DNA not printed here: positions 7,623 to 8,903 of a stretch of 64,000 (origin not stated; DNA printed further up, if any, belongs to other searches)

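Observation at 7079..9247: RsbT-like serine kinase coupled to an RsbU_N-containing histidine kinase: partner-switch parts rewired onto a two-component output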

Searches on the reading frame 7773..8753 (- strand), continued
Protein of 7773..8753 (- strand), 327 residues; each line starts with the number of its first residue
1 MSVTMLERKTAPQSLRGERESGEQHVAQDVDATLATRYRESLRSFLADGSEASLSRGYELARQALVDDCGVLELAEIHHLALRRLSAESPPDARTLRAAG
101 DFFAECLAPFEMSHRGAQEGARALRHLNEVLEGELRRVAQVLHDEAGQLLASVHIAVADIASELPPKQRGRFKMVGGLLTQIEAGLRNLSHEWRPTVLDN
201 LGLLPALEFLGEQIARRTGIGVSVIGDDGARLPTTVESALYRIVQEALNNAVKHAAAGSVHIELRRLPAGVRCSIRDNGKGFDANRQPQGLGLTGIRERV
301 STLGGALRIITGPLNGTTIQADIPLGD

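Call 55: find_encoding_contigs(protein=P0148, flank=6000, max_places=1)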
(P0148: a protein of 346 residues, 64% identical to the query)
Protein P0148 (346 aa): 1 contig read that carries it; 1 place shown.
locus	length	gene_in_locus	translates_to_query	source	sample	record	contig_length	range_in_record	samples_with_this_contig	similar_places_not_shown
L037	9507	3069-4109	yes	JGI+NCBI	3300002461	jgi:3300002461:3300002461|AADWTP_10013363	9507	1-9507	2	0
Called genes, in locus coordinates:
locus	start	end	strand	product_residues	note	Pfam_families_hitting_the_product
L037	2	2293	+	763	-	PF00512:HisKA, PF02518:HATPase_c, PF00072:Response_reg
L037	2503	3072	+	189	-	PF13581:HATPase_c_2, PF02518:HATPase_c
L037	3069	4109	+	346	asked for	PF08673:RsbU_N, PF07730:HisKA_3 (weak), PF13581:HATPase_c_2, PF02518:HATPase_c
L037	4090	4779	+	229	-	PF00072:Response_reg, PF00196:GerE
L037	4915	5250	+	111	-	-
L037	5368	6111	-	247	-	PF01203:T2SSN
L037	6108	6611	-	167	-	PF04612:T2SSM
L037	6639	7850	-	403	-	PF05134:T2SSL, PF12693:GspL_C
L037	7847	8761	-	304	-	PF21687:T2SSK_1st, PF03934:T2SSK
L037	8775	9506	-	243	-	?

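Call 56: find_encoding_contigs(protein=P0216, flank=6000, max_places=1)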
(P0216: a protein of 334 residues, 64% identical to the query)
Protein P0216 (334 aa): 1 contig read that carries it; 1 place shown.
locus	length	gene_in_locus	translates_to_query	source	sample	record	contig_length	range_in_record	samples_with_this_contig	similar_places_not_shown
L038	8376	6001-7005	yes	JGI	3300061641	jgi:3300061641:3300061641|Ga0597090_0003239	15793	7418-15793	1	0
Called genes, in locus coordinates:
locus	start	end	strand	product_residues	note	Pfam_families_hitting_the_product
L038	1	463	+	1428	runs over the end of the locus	PF04563:RNA_pol_Rpb2_1, PF04561:RNA_pol_Rpb2_2, PF04565:RNA_pol_Rpb2_3, PF10385:RNA_pol_Rpb2_45, PF00562:RNA_pol_Rpb2_6, PF04560:RNA_pol_Rpb2_7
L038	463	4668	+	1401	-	PF04997:RNA_pol_Rpb1_1, PF00623:RNA_pol_Rpb1_2, PF04983:RNA_pol_Rpb1_3, PF05000:RNA_pol_Rpb1_4, PF04998:RNA_pol_Rpb1_5, PF01333:Apocytochr_F_C (faint)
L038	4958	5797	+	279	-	PF11999:Ice_binding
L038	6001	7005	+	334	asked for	PF13581:HATPase_c_2 (weak), PF02518:HATPase_c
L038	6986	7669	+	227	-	PF00072:Response_reg, PF00196:GerE, PF08281:Sigma70_r4_2 (weak)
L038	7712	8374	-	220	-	?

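Call 68: predict_structure(alignment_id=A4)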
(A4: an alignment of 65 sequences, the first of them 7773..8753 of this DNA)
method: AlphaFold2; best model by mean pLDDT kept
length: 327 residues; sequences in the alignment: 65
mean_pLDDT: 82.8   pTM: 0.46
mean pLDDT of the five models: 82.8, 80.8, 79.8, 79.4, 76.4
residues with pLDDT >= 90: 156; 70-90: 122; 50-70: 23; < 50: 26
segments of 3 or more residues with pLDDT < 50: 1-26
pLDDT, mean of each block of 10 residues (from residue 1): 35 37 48 88 96 96 92 95 91 94 96 83 82 79 79 82 83 80 70 65 92 91 89 91 93 91 94 95 69 85 93 90 87
secondary structure, 60 per line:
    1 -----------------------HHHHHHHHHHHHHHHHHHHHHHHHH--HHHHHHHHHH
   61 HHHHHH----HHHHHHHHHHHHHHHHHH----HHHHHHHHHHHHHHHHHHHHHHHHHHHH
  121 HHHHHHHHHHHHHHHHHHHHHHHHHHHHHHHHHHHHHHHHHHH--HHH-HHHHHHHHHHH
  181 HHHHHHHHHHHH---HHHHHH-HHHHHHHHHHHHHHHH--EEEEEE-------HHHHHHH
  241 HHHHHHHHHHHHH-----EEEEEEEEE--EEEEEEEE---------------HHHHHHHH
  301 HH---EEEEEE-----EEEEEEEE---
elements in order: H24-48 H51-66 H71-88 H93-163 H170-192 H196-201 H203-218 E221-226 H234-253 E259-267 E270-277 H293-302 E306-311 E317-324

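Call 74: fold_search(model_id=the predicted structure, library=pdb)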
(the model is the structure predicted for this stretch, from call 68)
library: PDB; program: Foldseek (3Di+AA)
matches with E <= 10: 935; with E <= 0.001: 338
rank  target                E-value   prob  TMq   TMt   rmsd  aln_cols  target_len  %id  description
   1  4gt8                  1.5e-12  1.00  0.37  0.88   1.9       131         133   30  Crystal Structure of the Catalytic and ATP-binding Domain from VraS in Complex with ADP (released 2013-08-28)
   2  5iul_E                1.6e-10  1.00  0.33  0.51   9.5       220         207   24  Crystal structure of the DesK-DesR complex in the phosphotransfer state with high Mg2+ (150 mM) and BeF3 (released 2016-12-21)
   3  3ehj_B                2.1e-10  1.00  0.37  0.54   9.8       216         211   20  Crystal structure of DesKC-H188V in complex with AMP-PCP (released 2009-09-15)
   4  4r3a_A                2.1e-10  1.00  0.34  0.35  10.2       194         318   25  Erythrobacter litoralis EL346 blue-light activated histidine kinase (released 2014-12-03)
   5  3gif_A                2.1e-10  1.00  0.33  0.51  18.8       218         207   25  Crystal structure of DesKC_H188E in complex with ADP (released 2009-09-15)
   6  5iuj_B                2.2e-10  1.00  0.35  0.51   9.5       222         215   23  Crystal structure of the DesK-DesR complex in the phosphotransfer state with low Mg2+ (20 mM) (released 2016-12-21)
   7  3gig_B                2.3e-10  1.00  0.34  0.53   9.7       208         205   26  Crystal structure of phosphorylated DesKC in complex with AMP-PCP (released 2009-09-15)
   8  7ssi_E                2.6e-10  1.00  0.33  0.50   9.8       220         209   24  CRYSTAL STRUCTURE OF THE DESK:DESR-Q10A COMPLEX IN THE PHOSPHOTRANSFER STATE (released 2022-11-16)
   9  5iuk_D                2.6e-10  1.00  0.33  0.48  19.3       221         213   25  Crystal structure of the DesK-DesR complex in the phosphotransfer state with high Mg2+ (150 mM) (released 2016-12-21)
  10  9jfj_A                2.8e-10  1.00  0.37  0.51  13.2       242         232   19  Crystal structure of the cytoplasmic domain of ZraS in ADP-bound form (released 2025-03-26)
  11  7ssi_B                2.8e-10  1.00  0.33  0.50   9.5       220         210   24  CRYSTAL STRUCTURE OF THE DESK:DESR-Q10A COMPLEX IN THE PHOSPHOTRANSFER STATE (released 2022-11-16)
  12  3ehj_A                3.3e-10  1.00  0.35  0.54  10.2       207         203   21  Crystal structure of DesKC-H188V in complex with AMP-PCP (released 2009-09-15)
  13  4r39_B                4.5e-10  1.00  0.34  0.52  10.8       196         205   23  Histidine kinase domain from Erythrobacter litoralis EL346 blue-light activated histidine kinase (released 2014-12-03)
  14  5iuk_A                4.7e-10  1.00  0.31  0.47  19.0       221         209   25  Crystal structure of the DesK-DesR complex in the phosphotransfer state with high Mg2+ (150 mM) (released 2016-12-21)
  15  7ssj_D                5.7e-10  1.00  0.34  0.50  10.6       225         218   23  Crystal structure of the DesK-DesR complex in the phosphatase state (released 2022-11-16)
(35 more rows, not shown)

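Call 75: search_solved_structures(query=A4, max_evalue=0.1, show_alignments=0)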
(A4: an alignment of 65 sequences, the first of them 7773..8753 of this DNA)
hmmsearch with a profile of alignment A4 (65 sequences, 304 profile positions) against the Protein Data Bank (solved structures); distinct sequences matched with E-value up to 0.1: 34.
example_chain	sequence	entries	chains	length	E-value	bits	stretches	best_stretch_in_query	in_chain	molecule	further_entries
3ehf_A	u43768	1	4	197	3.6e-19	72.2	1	109-301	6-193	Sensor kinase (YocF protein)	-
3gig_A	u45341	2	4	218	3.8e-19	72.1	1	108-301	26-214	Sensor histidine kinase desK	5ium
7ssj_A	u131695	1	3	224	4.1e-19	72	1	108-301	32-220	Sensor histidine kinase DesK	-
4gt8_A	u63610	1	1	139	6.1e-19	71.4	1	190-303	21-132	Sensor protein vraS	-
3gie_A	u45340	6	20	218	9e-18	67.6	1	108-301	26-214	Sensor histidine kinase desK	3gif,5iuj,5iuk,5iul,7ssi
3ehh_A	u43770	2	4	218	1.1e-16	64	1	108-301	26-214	Sensor kinase (YocF protein)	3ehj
3ehg_A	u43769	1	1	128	6.7e-16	61.4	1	212-301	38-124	Sensor kinase (YocF protein)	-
3zxq_A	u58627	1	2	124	2.8e-09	39.7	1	218-303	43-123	HYPOXIA SENSOR HISTIDINE KINASE RESPONSE REGULATOR DOST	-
3zxo_A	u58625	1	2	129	3.8e-09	39.3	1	217-303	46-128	REDOX SENSOR HISTIDINE KINASE RESPONSE REGULATOR DEVS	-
8sbm_A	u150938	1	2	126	3.9e-09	39.2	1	217-303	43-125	GAF domain-containing protein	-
4r39_A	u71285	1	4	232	2.1e-07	33.6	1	187-303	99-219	Blue-light-activated histidine kinase 2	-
4r3a_A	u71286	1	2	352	5.7e-07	32.1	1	187-303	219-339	Blue-light-activated histidine kinase 2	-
2j70_A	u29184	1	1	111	0.00036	22.9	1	9-93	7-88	PHOSPHOSERINE PHOSPHATASE RSBU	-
2j6z_A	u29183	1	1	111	0.00066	22.1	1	9-93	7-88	PHOSPHOSERINE PHOSPHATASE RSBU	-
1w53_A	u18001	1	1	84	0.00095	21.5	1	9-65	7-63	PHOSPHOSERINE PHOSPHATASE RSBU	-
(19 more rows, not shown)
